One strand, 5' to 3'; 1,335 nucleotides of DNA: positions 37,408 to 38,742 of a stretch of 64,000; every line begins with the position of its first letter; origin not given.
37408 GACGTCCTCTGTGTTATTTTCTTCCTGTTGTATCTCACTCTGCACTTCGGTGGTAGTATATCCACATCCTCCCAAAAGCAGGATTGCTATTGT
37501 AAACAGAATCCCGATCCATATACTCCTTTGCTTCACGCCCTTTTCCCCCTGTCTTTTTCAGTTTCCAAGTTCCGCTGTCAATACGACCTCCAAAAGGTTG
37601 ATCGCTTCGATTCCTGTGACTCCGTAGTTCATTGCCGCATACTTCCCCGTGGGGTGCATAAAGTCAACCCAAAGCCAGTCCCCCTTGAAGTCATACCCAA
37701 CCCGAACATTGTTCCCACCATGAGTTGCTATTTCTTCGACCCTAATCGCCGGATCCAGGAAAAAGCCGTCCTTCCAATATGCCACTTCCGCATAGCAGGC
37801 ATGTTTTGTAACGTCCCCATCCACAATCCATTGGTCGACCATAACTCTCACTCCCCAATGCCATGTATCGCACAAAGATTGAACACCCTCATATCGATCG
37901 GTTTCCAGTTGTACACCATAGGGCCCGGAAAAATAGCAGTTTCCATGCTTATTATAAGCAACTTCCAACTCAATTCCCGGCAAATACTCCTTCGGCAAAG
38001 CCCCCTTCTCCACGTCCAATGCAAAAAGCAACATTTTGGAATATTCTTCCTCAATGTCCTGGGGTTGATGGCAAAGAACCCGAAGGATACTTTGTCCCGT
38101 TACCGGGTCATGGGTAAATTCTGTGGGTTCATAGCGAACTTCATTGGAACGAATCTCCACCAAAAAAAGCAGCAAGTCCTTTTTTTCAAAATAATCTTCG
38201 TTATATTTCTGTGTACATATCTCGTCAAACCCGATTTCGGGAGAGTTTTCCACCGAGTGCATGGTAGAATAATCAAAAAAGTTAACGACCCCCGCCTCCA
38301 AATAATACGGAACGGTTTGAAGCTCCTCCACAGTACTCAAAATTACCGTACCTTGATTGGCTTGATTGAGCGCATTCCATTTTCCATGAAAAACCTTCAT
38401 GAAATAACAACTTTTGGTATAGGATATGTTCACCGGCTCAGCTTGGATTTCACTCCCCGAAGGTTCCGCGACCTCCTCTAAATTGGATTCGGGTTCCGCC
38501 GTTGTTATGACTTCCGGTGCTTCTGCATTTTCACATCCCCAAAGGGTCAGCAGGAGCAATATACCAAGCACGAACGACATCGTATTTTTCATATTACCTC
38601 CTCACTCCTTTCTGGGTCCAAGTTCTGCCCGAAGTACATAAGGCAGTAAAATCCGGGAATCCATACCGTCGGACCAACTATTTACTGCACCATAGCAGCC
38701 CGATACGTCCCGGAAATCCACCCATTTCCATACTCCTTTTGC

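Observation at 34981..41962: Operon of five paralogous lipoproteins built from two repeating modules that match no family I recognise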

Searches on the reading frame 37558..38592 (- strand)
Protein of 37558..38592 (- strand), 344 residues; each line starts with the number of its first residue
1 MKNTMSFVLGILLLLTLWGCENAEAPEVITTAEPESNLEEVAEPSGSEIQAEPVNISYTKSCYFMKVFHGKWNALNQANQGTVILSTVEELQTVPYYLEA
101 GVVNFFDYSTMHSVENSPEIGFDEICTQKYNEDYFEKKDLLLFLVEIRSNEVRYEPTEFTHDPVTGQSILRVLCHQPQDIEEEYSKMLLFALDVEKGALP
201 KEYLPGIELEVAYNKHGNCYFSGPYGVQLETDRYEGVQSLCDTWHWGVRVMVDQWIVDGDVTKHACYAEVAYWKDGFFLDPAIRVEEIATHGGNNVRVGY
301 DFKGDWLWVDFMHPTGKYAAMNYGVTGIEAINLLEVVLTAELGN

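Call 3: search_protein_families(library=pfam, proteins=[window:37558-38592:-], max_evalue=1)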
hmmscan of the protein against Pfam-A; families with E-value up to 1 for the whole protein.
window:37558-38592:- (344 aa): 0 families

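Call 4: search_protein_families(library=ncbifam, proteins=[window:37558-38592:-], max_evalue=1)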
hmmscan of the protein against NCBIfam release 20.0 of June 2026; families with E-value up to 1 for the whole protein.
window:37558-38592:- (344 aa): 0 families

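Call 7: find_homologous_proteins(query=window:37558-38592:-, max_evalue=0.001)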
Query window:37558-38592:- (344 aa): 4 proteins with E <= 0.001 among 1791 candidates.
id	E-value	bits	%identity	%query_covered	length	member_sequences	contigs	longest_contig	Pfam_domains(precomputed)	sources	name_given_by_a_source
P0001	3.1e-235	798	99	100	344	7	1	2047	-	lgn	-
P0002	4.9e-72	261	42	100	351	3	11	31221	-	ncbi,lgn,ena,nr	ncbi:MAG: hypothetical protein IJF34_13670 [Clostridia bacterium]|nr:hypothetical protein [Clostridi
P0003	7.1e-55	204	38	99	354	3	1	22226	-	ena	-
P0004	2.7e-53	199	36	98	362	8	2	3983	-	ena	-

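Call 20: search_solved_structures(query=A2, max_evalue=10, show_alignments=2)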
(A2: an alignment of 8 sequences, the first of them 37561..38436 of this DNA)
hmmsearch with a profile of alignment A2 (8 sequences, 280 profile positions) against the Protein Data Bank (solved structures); distinct sequences matched with E-value up to 10: 2.
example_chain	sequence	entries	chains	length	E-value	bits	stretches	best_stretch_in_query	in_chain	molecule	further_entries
8rkp_A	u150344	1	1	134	0.63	12.4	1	5-83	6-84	Cytochrome c prime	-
5b3i_A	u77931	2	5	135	0.64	12.4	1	5-83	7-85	Cytochrome c prime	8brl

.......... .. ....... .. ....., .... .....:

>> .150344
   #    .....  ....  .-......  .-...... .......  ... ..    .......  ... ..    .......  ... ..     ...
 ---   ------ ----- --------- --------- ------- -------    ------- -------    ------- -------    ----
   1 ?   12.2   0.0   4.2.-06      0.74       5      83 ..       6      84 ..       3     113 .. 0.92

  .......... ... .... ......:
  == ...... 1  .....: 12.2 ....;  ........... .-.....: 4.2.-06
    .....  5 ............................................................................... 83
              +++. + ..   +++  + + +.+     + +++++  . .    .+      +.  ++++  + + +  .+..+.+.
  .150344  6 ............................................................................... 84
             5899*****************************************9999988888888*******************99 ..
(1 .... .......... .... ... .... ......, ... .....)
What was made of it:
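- Tried and rejected: A profile search of PDB sequences gave only E 0.6 hits to cytochrome c' (call 20).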

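Call 21: search_protein_families(library=phrogs, proteins=[window:37558-38592:-], max_evalue=0.1)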
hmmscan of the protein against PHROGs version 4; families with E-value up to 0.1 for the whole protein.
window:37558-38592:- (344 aa): 2 families
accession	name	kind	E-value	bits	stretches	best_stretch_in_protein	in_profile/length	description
phrog_456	-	lysis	0.048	14.4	1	2-45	8-52/102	Rz-like spanin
phrog_37526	-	unknown function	0.082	14.3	0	264-296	10-42/79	-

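Call 23: find_encoding_contigs(protein=P0002, flank=10000, max_places=4)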
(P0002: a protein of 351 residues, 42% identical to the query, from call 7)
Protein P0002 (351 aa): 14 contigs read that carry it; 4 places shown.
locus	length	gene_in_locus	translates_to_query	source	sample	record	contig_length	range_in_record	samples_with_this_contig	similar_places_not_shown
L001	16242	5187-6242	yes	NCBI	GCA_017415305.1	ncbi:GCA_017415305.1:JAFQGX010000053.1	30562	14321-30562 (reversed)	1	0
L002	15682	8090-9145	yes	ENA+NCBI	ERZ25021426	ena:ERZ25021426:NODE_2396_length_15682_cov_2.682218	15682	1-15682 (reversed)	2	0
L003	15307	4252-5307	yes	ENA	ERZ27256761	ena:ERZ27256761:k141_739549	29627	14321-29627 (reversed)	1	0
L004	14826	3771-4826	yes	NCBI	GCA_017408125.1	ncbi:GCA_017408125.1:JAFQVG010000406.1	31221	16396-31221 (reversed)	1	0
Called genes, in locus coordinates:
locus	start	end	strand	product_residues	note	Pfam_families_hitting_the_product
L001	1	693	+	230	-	PF21252:Glyco_hydro_109_C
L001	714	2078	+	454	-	PF00206:Lyase_1, PF10415:FumaraseC_C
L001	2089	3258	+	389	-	PF00390:malic, PF03949:Malic_M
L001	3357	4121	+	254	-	-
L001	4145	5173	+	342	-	-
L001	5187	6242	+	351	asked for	-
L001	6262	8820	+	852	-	-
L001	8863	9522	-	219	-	PF00702:Hydrolase, PF13419:HAD_2, PF13242:Hydrolase_like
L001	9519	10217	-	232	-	PF00596:Aldolase_II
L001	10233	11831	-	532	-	PF00370:FGGY_N, PF02782:FGGY_C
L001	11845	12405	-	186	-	-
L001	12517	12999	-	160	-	-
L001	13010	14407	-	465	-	PF01554:MatE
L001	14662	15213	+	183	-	-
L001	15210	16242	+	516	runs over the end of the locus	PF03853:YjeF_N, PF01256:Carb_kinase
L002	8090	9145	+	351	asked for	-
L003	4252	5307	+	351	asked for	-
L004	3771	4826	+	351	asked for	-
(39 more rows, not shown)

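Call 24: predict_structure(alignment_id=A2)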
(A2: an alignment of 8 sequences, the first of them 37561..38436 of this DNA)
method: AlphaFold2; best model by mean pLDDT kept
length: 292 residues; sequences in the alignment: 8
mean_pLDDT: 81.7   pTM: 0.69
mean pLDDT of the five models: 81.7, 81.6, 81.4, 80.0, 79.9
residues with pLDDT >= 90: 101; 70-90: 134; 50-70: 51; < 50: 6
segments of 3 or more residues with pLDDT < 50: 24-27
pLDDT, mean of each block of 10 residues (from residue 1): 89 65 55 91 80 61 70 88 94 74 87 88 64 77 85 82 71 82 77 84 68 86 91 93 95 96 94 92 93 75
secondary structure, 60 per line:
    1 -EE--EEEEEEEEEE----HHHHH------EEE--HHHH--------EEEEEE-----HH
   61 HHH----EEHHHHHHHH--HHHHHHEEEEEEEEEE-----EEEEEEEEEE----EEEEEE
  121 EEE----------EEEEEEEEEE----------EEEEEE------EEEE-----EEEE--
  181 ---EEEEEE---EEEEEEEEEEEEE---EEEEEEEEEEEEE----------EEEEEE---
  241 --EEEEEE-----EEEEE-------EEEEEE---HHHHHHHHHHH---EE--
elements in order: E6-15 H20-24 E31-33 H36-39 E48-53 H59-63 H70-77 H80-85 E86-95 E101-110 E115-123 E134-143 E154-159 E166-169 E175-178 E184-189 E193-205 E209-221 E232-237 E243-248 E254-258 E266-271 H275-285

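Call 26: search_protein_representatives(alignment_id=A2)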
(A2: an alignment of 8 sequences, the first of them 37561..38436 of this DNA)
Query: 8 sequences, 280 profile positions. Proteins with E-value up to 0.001 (for the whole library): 225; up to 1e-10: 27; up to 1e-30: 9. The best 150 are listed.
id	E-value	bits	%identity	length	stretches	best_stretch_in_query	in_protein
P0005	2.0e-196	666.9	-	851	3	5-279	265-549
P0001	7.3e-110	383.0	-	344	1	4-280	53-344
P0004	1.1e-108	379.0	-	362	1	4-280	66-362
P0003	2.7e-108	377.8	-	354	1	3-280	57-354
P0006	8.5e-103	359.8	-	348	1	2-279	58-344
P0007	1.8e-99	348.9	-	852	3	14-277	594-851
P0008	3.6e-62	226.5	-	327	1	8-280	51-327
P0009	4.1e-55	203.4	-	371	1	3-279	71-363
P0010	6.3e-43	163.4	-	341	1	4-278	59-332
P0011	2.0e-26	109.3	-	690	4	28-155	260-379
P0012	1.5e-23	99.8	-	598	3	72-148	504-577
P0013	1.6e-21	93.1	-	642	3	5-140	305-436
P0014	2.8e-20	89.1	-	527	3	28-149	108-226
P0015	1.2e-16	77.2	-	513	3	66-140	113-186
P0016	3.3e-15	72.4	-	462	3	72-146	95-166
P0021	1.2e-13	67.3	-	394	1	33-263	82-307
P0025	1.4e-11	60.6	-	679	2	69-146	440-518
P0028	7.0e-11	58.2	-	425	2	24-142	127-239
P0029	1.3e-10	57.4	-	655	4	66-154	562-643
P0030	1.4e-10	57.2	-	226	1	13-161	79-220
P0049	6.2e-08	48.6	-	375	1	27-262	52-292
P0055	2.9e-07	46.4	-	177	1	6-146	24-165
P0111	2.5e-05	40.0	-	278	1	18-145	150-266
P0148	1.2e-04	37.8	-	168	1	36-148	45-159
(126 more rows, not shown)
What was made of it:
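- Closest known: Unnamed D1 domain family of Clostridia exported proteins. Same: The window D1 modules match this family in an exhaustive HMMER search: 225 representative proteins at E<=1e-3 (call 26).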

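Call 27: fold_search(model_id=the predicted structure, library=pdb)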
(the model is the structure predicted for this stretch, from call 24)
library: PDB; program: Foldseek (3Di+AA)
matches with E <= 10: 139; with E <= 0.001: 0
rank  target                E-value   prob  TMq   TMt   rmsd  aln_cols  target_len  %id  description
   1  8gm3_A                4.8e-01  0.04  0.13  0.14  17.8       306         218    6  Vibrio harveyi Holo HphA (released 2024-03-27)
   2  4qs4                  6.6e-01  0.03  0.11  0.07  23.2       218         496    6  Crystal Structure of CofB from Enterotoxigenic Escherichia coli (released 2015-06-03)
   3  2lnc_MODEL_1_A        6.9e-01  0.03  0.09  0.13  16.7       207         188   12  Solution NMR structure of Norwalk virus protease (released 2012-12-26)
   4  4inh_F                7.3e-01  0.03  0.09  0.14  16.7       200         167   11  Structural Basis of Substrate Specificity and Protease Inhibition in Norwalk Virus (released 2013-02-20)
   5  5ypz_A                7.7e-01  0.03  0.11  0.08  24.6       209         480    7  Crystal structure of minor pilin CofB from CFA/III complexed with N-terminal peptide fragment of CofJ (released 2018-06-27)
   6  1i4e_A                1.4e+00  0.03  0.12  0.12  20.1       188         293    7  CRYSTAL STRUCTURE OF THE CASPASE-8/P35 COMPLEX (released 2001-03-28)
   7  6w5l_B                1.5e+00  0.02  0.10  0.16  17.4       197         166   12  2.1 A resolution structure of Norovirus 3CL protease in complex with inhibitor 7g (released 2020-09-30)
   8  6w5h_B                1.6e+00  0.02  0.09  0.14  17.3       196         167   12  1.85 A resolution structure of Norovirus 3CL protease in complex with inhibitor 5d (released 2020-09-30)
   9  5xqj_G                1.6e+00  0.02  0.13  0.06  17.0       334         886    5  Crystal structure of a PL 26 exo-rhamnogalacturonan lyase from Penicillium chrysogenum complexed with unsaturated gala (released 2018-04-04)
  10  2ns2_A                1.9e+00  0.04  0.11  0.14  14.5       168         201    9  Crystal Structure of Spindlin1 (released 2006-11-28)
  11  6a8h_A                2.0e+00  0.02  0.11  0.11  20.2       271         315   11  Crystal structure of endo-arabinanase ABN-TS D27A mutant in complex with arabinotriose (released 2018-12-19)
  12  9q5u                  2.0e+00  0.01  0.09  0.09  18.0       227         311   10  Crystal structure of Aeromonas salmonicida putative carbohydrate binding module and split domain (released 2025-09-24)
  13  4b61_B                2.0e+00  0.01  0.10  0.08  20.1       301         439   10  In meso structure of alginate transporter, AlgE, from Pseudomoas aeruginosa, PAO1. Crystal form 3. (released 2013-07-17)
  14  5y5w_A                2.1e+00  0.04  0.11  0.14  14.5       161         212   10  Crystal structure of human Spindlin1 in complex with a histone H4K20(me3) peptide (released 2017-10-11)
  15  1wl7                  2.1e+00  0.02  0.11  0.11  20.1       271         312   11  Structure of the thermostable arabinanase (released 2005-06-21)
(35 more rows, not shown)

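Call 29: search_protein_families(library=pfam, alignment_id=A3, max_evalue=0.001)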
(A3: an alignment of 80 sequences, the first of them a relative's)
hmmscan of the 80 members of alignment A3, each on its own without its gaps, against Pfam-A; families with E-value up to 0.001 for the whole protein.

A. member 1, P0011 (690 aa): 0 families

B. families by the number of members that match (of 80 scanned): 3 families
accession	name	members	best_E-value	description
PF00404.24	Dockerin_1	8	1.2e-16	Dockerin type I domain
PF05569.17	Peptidase_M56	3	4.5e-48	BlaR1 peptidase M56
PF02295.23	z-alpha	2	0.00033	Adenosine deaminase z-alpha domain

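Call 35: find_related_loci(query=A2, collection=genome_contigs, flank=10000)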
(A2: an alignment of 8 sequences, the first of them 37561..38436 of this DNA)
Query A2 (292 aa) in genome_contigs; peptide patterns used: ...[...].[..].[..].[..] (x = any residue, [..] = any of these).
31 stretches matched a pattern; 1 encode a relative of the query (tblastn E <= 1e-3); 1 distinct loci.
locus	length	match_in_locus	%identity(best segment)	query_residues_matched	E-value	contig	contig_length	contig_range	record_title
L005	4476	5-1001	55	5-292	2e-43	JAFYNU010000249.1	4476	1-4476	MAG: Clostridia bacterium isolate RGIG7259 Water_buffalos_Cecum-4__c388973, whole genome shotgun sequence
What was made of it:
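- Tried and rejected: GTDB representatives yielded one locus (call 35).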

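Call 40: find_encoding_contigs(protein=P0009, flank=10000, max_places=3)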
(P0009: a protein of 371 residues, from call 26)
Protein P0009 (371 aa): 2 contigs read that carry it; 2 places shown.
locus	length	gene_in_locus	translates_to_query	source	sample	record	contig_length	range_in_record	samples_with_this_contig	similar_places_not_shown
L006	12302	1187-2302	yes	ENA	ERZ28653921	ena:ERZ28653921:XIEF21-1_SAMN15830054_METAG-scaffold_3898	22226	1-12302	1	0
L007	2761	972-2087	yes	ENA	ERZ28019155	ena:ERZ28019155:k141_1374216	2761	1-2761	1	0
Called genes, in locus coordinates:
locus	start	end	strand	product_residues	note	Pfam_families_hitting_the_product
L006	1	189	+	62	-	?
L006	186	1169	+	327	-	-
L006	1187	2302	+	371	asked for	-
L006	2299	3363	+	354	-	-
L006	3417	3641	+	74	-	-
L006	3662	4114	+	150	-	-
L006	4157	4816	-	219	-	PF00702:Hydrolase, PF13419:HAD_2, PF13242:Hydrolase_like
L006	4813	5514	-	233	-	PF00596:Aldolase_II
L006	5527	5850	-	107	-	PF02782:FGGY_C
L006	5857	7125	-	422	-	PF00370:FGGY_N, PF02782:FGGY_C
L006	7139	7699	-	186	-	-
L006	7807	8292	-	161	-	-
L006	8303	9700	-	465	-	PF01554:MatE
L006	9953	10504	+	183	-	-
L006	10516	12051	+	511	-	PF03853:YjeF_N, PF01256:Carb_kinase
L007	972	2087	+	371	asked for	-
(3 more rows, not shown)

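Call 41: find_encoding_contigs(protein=P0010, flank=10000, max_places=3)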
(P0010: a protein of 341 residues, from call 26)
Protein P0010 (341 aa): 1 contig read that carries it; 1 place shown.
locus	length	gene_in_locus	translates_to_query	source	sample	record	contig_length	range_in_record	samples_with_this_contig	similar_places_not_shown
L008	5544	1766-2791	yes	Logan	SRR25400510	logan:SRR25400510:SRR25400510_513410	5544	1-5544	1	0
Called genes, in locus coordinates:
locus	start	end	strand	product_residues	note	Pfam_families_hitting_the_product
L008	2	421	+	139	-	?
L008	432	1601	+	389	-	PF00390:malic, PF03949:Malic_M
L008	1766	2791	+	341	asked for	-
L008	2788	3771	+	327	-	-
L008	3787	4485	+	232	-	-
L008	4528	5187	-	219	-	PF00702:Hydrolase, PF13419:HAD_2, PF13242:Hydrolase_like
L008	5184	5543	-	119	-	?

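Call 43: find_encoding_contigs(protein=P0006, flank=8000, max_places=8)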
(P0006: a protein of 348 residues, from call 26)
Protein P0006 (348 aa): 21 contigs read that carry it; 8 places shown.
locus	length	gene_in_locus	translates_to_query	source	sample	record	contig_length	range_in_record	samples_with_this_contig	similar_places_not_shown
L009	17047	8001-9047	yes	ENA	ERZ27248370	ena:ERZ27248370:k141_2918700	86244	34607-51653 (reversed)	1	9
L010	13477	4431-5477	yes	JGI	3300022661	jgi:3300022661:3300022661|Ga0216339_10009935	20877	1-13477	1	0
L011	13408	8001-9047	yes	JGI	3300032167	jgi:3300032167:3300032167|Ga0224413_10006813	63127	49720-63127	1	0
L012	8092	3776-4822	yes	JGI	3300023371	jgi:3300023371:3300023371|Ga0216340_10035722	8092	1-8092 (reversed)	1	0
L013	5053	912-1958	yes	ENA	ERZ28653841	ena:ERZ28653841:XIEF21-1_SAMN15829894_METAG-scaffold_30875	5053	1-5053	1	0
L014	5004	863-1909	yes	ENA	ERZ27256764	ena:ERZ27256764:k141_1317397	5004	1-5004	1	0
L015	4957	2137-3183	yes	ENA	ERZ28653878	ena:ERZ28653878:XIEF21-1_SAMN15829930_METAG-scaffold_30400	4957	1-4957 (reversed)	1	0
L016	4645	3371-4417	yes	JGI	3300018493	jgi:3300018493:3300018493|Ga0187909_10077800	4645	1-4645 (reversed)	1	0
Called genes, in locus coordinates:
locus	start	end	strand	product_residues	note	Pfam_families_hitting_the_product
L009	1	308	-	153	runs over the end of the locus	-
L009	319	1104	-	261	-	PF00884:Sulfatase (weak), PF01663:Phosphodiest, PF01676:Metalloenzyme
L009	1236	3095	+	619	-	PF00583:Acetyltransf_1, PF01408:GFO_IDH_MocA, PF21252:Glyco_hydro_109_C (weak)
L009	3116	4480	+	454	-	PF00206:Lyase_1, PF10415:FumaraseC_C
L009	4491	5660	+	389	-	PF00390:malic, PF03949:Malic_M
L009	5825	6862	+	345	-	-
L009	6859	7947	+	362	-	-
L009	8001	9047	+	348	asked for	-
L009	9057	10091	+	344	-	-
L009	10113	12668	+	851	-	-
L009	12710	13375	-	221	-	PF00702:Hydrolase, PF13419:HAD_2, PF13242:Hydrolase_like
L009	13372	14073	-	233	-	PF00596:Aldolase_II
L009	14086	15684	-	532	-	PF00370:FGGY_N, PF02782:FGGY_C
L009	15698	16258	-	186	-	-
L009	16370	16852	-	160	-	-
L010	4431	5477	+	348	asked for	-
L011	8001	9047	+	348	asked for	-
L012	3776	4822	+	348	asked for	-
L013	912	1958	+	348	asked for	-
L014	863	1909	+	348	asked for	-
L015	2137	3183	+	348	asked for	-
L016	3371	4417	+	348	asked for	-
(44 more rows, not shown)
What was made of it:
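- On Staphylococcal Lpl/TilA (DUF576) tandem lipoproteins: 5, 4, at least 4 and 3 genes in haplotypes A, B, C and D (calls 23, 40, 41, 43).
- Cassettes have 5, 4, at least 4, or 3 genes (calls 23, 40, 41, 43).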

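Call 45: find_encoding_contigs(protein=P0111, flank=6000, max_places=3)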
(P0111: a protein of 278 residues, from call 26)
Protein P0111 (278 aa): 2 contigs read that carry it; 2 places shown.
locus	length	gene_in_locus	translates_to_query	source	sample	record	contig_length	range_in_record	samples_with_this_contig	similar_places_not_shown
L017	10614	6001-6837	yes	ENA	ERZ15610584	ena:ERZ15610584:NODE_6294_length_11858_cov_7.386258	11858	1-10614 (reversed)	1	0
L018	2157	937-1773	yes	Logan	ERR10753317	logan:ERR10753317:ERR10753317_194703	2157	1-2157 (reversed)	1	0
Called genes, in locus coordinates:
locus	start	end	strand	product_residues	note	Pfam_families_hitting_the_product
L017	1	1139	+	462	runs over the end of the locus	PF01494:FAD_binding_3 (faint), PF01946:Thi4 (weak), PF00890:FAD_binding_2, PF01134:GIDA (weak), PF01266:DAO, PF03486:HI0933_like (faint), PF12831:FAD_oxidored, PF13450:NAD_binding_8 (weak), +1 more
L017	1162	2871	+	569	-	PF13240:Zn_Ribbon_1 (weak)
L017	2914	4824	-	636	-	-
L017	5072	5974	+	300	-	-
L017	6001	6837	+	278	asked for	-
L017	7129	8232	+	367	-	PF01817:CM_2, PF00800:PDT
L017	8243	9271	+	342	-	PF00465:Fe-ADH, PF13685:Fe-ADH_2, PF01761:DHQ_synthase, PF24621:DHQS_C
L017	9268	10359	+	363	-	PF01264:Chorismate_synt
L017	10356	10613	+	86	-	?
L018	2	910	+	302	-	?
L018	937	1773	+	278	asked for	-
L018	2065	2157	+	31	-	?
